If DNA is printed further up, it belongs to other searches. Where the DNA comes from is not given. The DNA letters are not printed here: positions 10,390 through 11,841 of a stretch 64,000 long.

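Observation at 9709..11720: Two-gene restriction-modification cassette bracketed by an exact 18-bp direct repeat that carries a promoter -10 box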

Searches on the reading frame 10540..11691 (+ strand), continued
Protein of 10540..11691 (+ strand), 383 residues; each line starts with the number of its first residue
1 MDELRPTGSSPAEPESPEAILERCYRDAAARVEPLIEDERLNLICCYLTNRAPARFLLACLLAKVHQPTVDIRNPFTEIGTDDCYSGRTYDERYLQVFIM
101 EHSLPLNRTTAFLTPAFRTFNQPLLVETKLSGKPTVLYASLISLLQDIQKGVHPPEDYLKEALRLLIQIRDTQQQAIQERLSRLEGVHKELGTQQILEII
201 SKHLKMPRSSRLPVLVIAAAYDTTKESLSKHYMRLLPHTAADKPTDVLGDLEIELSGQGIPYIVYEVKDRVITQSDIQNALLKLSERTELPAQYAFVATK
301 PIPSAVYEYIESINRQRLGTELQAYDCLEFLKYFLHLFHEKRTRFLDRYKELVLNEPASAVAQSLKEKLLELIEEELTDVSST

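Call 49: search_protein_families(library=pfam, proteins=[window:10540-11691:+, P0003, P0026], max_evalue=10)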
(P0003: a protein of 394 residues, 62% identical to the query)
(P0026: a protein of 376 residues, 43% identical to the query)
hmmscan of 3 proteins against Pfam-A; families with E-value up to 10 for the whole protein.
window:10540-11691:+ (383 aa): 1 family
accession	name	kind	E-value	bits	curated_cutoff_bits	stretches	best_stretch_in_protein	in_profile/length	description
PF05621.17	TniB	-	0.13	12.2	22.4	1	193-240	16-63/189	Bacterial TniB protein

P0003 (394 aa): 1 family
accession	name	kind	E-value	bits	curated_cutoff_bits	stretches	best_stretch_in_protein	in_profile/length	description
PF09566.16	RE_SacI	-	0.0015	18.9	19.3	1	163-292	144-267/276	SacI restriction endonuclease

P0026 (376 aa): 2 families
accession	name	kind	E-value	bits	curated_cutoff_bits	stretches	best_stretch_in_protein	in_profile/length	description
PF09566.16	RE_SacI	-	5.2e-05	23.7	19.3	1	136-293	114-275/276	SacI restriction endonuclease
PF13446.11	RPT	-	0.052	13.8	28.2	1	253-281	16-46/59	A repeated domain in UCH-protein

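Call 53: search_dna_similar(query=window:10540-11688:+, collection=plasmids, mode=protein, max_rows=10)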
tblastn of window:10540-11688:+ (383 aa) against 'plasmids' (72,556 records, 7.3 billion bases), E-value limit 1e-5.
Records with a match: 6; places in all: 6; records where one place covers at least 80% of the query: 5.
Best place of each record, by identity: <60% 6.
By first word of the organism name: Nostoc 2; Aeromonas 1; Comamonas 1; Calothrix 1; Staphylococcus 1.
By predicted mobility (MOB-suite, as given by PLSDB): mobilizable 4; conjugative 1; non-mobilizable 1.
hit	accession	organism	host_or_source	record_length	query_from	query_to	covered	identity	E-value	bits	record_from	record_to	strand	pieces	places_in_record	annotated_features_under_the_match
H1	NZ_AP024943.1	Aeromonas caviae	-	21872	16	364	91%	41.9%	2e-73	255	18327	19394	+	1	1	restriction endonuclease, SacI family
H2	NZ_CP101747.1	Comamonas sp. C11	mixed culture,wastewater treatment plant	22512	16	364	91%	41.9%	2e-73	255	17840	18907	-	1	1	restriction endonuclease, SacI family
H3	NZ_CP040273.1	Nostoc sp. C052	Blasia pusilla,pure culture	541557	16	363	91%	40.7%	4e-75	260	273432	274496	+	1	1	restriction endonuclease, SacI family | DNA adenine methylase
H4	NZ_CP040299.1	Nostoc sp. TCL26-01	Leiosporoceros dussii,pure culture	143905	16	363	91%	40.6%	2e-71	249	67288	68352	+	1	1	restriction endonuclease, SacI family | DNA adenine methylase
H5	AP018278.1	Calothrix sp. NIES-4101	-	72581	15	363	91%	40.2%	9e-73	253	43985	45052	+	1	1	D12 class N6 adenine-specific DNA methyltransferase (x2)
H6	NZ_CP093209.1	Staphylococcus epidermidis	Homo sapiens,blood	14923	57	357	79%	21.5%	9e-7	59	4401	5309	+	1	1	DNA cytosine methyltransferase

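Call 54: search_dna_similar(query=window:10540-11688:+, collection=phages, mode=protein, max_rows=10)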
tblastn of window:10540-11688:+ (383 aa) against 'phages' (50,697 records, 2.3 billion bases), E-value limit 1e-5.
No match.

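Call 55: find_related_loci(query=window:10540-11691:+, collection=viral_contigs, flank=3000)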
Query window:10540-11691:+ (383 aa) in viral_contigs; peptide patterns used: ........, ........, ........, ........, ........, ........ (x = any residue, [..] = any of these).
16 stretches matched a pattern, but none encodes a relative of the query by tblastn (E <= 1e-3).

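Call 56: search_protein_families(library=pfam, proteins=[L006:1-894:+, L006:2927-3355:+, L005:5189-6100:+], max_evalue=0.001)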
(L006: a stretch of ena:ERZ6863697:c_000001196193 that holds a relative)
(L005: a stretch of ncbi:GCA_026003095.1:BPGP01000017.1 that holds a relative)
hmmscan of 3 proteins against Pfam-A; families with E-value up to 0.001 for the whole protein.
L006:1-894:+ (297 aa): 2 families
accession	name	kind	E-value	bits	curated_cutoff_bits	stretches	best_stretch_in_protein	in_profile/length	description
PF01555.25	N6_N4_Mtase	-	3.4e-52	178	26.7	1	2-178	31-220/221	DNA methylase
PF18755.6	RAMA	-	2.1e-13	50.6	35.2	1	197-292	11-105/107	Restriction Enzyme Adenine Methylase Associated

L006:2927-3355:+ (143 aa): 2 families
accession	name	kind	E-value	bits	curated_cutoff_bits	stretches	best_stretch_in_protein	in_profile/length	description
PF07669.17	Eco57I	-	8.6e-06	26.4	25.3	1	88-142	64-113/171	Eco57I restriction-modification methylase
PF02384.22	N6_Mtase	-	1.8e-05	24.7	20.4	1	13-104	22-113/311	N-6 DNA Methylase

L005:5189-6100:+ (304 aa): 1 family
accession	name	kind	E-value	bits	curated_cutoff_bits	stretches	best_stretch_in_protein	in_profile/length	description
PF02086.21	MethyltransfD12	-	1.3e-22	81.3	22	1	20-249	1-241/253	D12 class N6 adenine-specific DNA methyltransferase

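Call 59: predict_structure(alignment_id=A2)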
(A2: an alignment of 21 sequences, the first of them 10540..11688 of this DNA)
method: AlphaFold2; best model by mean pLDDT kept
length: 383 residues; sequences in the alignment: 21
mean_pLDDT: 87.1   pTM: 0.81
mean pLDDT of the five models: 87.1, 86.3, 85.7, 85.3, 84.2
residues with pLDDT >= 90: 242; 70-90: 101; 50-70: 21; < 50: 19
segments of 3 or more residues with pLDDT < 50: 1-10, 239-244, 381-383
pLDDT, mean of each block of 10 residues (from residue 1): 41 83 97 92 90 94 94 78 78 90 84 75 82 88 95 97 96 92 83 95 93 95 92 68 59 87 91 94 88 94 96 92 95 95 95 88 93 85 42
secondary structure, 60 per line:
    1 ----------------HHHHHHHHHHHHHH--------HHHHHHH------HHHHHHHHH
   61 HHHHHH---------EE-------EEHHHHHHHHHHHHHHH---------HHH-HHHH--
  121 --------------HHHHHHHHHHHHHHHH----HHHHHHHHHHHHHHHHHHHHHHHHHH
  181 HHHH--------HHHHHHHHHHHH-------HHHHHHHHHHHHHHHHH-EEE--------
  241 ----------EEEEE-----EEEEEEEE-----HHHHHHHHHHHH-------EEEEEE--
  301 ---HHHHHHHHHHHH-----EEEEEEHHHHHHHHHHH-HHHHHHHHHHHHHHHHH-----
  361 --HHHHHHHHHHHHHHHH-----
elements in order: H17-30 H39-45 H52-66 H87-101 H115-118 H135-150 H155-184 H193-204 H212-228 E230-232 E251-255 E261-268 H274-285 E293-298 H304-315 E321-326 H327-337 H339-355 H363-378

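Call 63: fold_search(model_id=the predicted structure, library=pdb)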
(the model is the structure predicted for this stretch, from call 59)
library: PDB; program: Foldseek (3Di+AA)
matches with E <= 10: 237; with E <= 0.001: 3
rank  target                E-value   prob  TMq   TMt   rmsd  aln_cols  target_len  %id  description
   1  7edb_A                1.0e-10  1.00  0.66  0.72   4.6       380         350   15  EcoT38I restriction endonuclease complexed with DNA (released 2022-03-16)
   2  7edb_B                1.2e-09  1.00  0.37  0.41  18.2       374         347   15  EcoT38I restriction endonuclease complexed with DNA (released 2022-03-16)
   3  7e8r                  1.6e-09  1.00  0.44  0.48   8.6       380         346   16  EcoT38I restriction endonuclease (released 2022-03-02)
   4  6qnz_B                1.1e-02  0.97  0.24  0.18  16.0       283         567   11  Crystal structure of the site-specific DNA nickase N.BspD6I E418A Mutant (released 2020-03-04)
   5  5liq_B                1.5e-02  0.96  0.24  0.17  16.1       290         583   11  The structure of C160S,C508S,C578S mutant of Nt.BspD6I nicking endonuclease at 0.185 nm resolution . (released 2017-08-02)
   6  5liq_A                2.1e-02  0.94  0.24  0.17  16.1       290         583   11  The structure of C160S,C508S,C578S mutant of Nt.BspD6I nicking endonuclease at 0.185 nm resolution . (released 2017-08-02)
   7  5liz                  2.1e-02  0.94  0.24  0.17  16.2       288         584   12  The structure of Nt.BspD6I nicking endonuclease with all cysteines mutated by serine residues at 0.19 nm resolution . (released 2017-08-02)
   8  5lhc_B                4.2e-02  0.85  0.23  0.17  16.4       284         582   11  The structure of D456A mutant of Nt.BspD6I nicking endonuclease at 0.24 nm resolution . (released 2017-08-16)
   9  4f0p_B                4.6e-02  0.93  0.28  0.24  23.2       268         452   12  MspJI Restriction Endonuclease - P31 Form (released 2012-08-08)
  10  6qnz_A                4.8e-02  0.87  0.24  0.17  16.0       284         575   11  Crystal structure of the site-specific DNA nickase N.BspD6I E418A Mutant (released 2020-03-04)
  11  6wan_F                7.4e-02  0.96  0.23  0.21  10.9       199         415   12  Structure of Acinetobacter baumannii Cap4 SAVED/CARF-domain containing receptor with the cyclic trinucleotide 3'3'3'-c (released 2020-06-17)
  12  2ewf                  7.4e-02  0.82  0.24  0.17  16.1       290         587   11  Crystal structure of the site-specific DNA nickase N.BspD6I (released 2006-11-21)
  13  6wam_F                1.1e-01  0.93  0.23  0.21  10.9       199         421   12  Structure of Acinetobacter baumannii Cap4 SAVED/CARF-domain containing receptor (released 2020-06-17)
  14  5lhc_A                1.1e-01  0.28  0.23  0.17  20.9       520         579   11  The structure of D456A mutant of Nt.BspD6I nicking endonuclease at 0.24 nm resolution . (released 2017-08-16)
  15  4f0p_A                1.3e-01  0.93  0.26  0.23   8.0       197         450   12  MspJI Restriction Endonuclease - P31 Form (released 2012-08-08)
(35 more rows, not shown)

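Call 72: find_homologous_proteins(query=L006:2927-3355:+, max_evalue=1e-20)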
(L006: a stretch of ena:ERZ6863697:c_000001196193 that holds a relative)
Query L006:2927-3355:+ (143 aa): 8 proteins with E <= 1e-20 among 17 candidates.
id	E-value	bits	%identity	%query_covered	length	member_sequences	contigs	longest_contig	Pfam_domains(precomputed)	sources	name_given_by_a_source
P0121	7.2e-51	190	70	80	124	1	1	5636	PF07669.18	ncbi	ncbi:MAG: class I SAM-dependent methyltransferase, partial [Candidatus Methanomethylicaceae archaeon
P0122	8.2e-51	190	65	92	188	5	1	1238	PF13489.13,PF07669.18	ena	-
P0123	6.9e-44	168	55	100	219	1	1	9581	PF13847.13,PF13489.13,PF05175.21,PF02384.23,PF13649.13,PF07669.18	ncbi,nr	ncbi:MAG: Eco57I restriction-modification methylase domain-containing protein, partial [Thermoflexal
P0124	2.7e-42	162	58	95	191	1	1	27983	PF02384.23,PF13649.13,PF07669.18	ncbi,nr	ncbi:MAG: Eco57I restriction-modification methylase domain-containing protein [Anaerolineae bacteriu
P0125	8.1e-37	145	77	57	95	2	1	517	-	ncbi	ncbi:MAG: SAM-dependent methyltransferase, partial [Fimbriimonadales bacterium]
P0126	9.7e-34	135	51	90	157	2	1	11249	PF13649.13,PF07669.18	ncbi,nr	ncbi:MAG: SAM-dependent methyltransferase, partial [Bacteroidia bacterium]|nr:SAM-dependent methyltr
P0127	5.1e-23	100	51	70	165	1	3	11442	PF07669.18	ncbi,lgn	-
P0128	1.7e-22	98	59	54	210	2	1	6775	PF07669.18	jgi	-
